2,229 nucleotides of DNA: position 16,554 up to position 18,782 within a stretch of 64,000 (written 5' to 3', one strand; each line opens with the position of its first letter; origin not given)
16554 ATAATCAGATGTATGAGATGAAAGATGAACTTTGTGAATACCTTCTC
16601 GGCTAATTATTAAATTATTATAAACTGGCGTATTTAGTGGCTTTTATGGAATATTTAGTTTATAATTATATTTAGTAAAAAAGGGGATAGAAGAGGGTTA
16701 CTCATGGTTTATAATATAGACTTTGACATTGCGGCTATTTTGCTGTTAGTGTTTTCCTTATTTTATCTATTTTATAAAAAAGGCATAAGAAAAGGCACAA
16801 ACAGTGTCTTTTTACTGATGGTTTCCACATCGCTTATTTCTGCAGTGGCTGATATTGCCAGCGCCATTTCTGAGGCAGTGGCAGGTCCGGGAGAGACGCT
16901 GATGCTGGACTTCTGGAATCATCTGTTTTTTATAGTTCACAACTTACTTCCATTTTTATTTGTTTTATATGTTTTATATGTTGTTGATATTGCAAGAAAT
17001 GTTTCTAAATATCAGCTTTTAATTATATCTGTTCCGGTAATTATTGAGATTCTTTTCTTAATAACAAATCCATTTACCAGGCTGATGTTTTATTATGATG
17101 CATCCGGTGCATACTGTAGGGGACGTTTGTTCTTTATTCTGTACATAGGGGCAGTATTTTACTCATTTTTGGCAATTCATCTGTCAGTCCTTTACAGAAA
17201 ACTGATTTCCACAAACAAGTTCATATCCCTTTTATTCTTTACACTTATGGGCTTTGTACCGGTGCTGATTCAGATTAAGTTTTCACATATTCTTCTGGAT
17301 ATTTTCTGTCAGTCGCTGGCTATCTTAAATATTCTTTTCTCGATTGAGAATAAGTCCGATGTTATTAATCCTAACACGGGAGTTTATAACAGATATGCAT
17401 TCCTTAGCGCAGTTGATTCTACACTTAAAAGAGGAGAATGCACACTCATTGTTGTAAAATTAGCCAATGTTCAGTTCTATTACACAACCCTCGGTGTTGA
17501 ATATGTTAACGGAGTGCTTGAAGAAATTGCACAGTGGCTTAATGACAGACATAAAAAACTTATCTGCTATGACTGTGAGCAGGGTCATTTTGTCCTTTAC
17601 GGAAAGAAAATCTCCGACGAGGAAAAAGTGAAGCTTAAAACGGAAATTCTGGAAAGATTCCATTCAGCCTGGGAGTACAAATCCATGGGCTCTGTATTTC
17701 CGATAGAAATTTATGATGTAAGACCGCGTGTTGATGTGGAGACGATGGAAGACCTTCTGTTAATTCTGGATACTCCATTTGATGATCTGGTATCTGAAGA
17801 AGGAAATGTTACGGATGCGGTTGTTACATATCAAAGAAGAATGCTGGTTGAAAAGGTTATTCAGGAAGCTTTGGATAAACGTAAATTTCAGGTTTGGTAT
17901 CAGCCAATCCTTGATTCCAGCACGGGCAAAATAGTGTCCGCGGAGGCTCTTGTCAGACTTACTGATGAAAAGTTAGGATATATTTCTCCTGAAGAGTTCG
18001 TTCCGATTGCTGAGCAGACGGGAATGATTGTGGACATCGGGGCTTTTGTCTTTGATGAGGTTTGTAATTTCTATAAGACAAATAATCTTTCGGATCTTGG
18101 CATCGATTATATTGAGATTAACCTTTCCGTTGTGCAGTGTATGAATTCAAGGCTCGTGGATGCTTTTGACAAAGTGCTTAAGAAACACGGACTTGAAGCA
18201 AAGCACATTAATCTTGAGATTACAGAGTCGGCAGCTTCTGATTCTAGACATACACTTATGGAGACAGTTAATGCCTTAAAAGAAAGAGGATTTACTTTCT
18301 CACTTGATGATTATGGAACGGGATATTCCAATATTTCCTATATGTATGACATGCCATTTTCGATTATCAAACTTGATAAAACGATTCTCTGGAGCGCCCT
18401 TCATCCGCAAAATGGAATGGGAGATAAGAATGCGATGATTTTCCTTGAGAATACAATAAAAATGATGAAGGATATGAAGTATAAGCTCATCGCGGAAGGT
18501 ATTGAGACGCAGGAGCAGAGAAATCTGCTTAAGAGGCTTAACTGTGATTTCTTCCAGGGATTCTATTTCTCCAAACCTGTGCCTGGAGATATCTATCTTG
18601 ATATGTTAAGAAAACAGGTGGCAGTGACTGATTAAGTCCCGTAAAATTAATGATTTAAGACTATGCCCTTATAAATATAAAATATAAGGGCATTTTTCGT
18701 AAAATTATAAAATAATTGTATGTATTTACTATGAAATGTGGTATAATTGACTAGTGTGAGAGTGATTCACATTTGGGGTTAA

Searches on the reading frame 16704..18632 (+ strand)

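Call 17: search_protein_families(library=pfam, proteins=[window:16704-18632:+], max_evalue=0.00001)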
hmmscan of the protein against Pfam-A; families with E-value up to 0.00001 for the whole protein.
window:16704-18632:+ (643 aa): 1 family
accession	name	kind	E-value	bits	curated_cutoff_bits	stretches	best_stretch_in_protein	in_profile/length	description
PF00563.25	EAL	-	4.2e-61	206.8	31.3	1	386-625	4-236/236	EAL domain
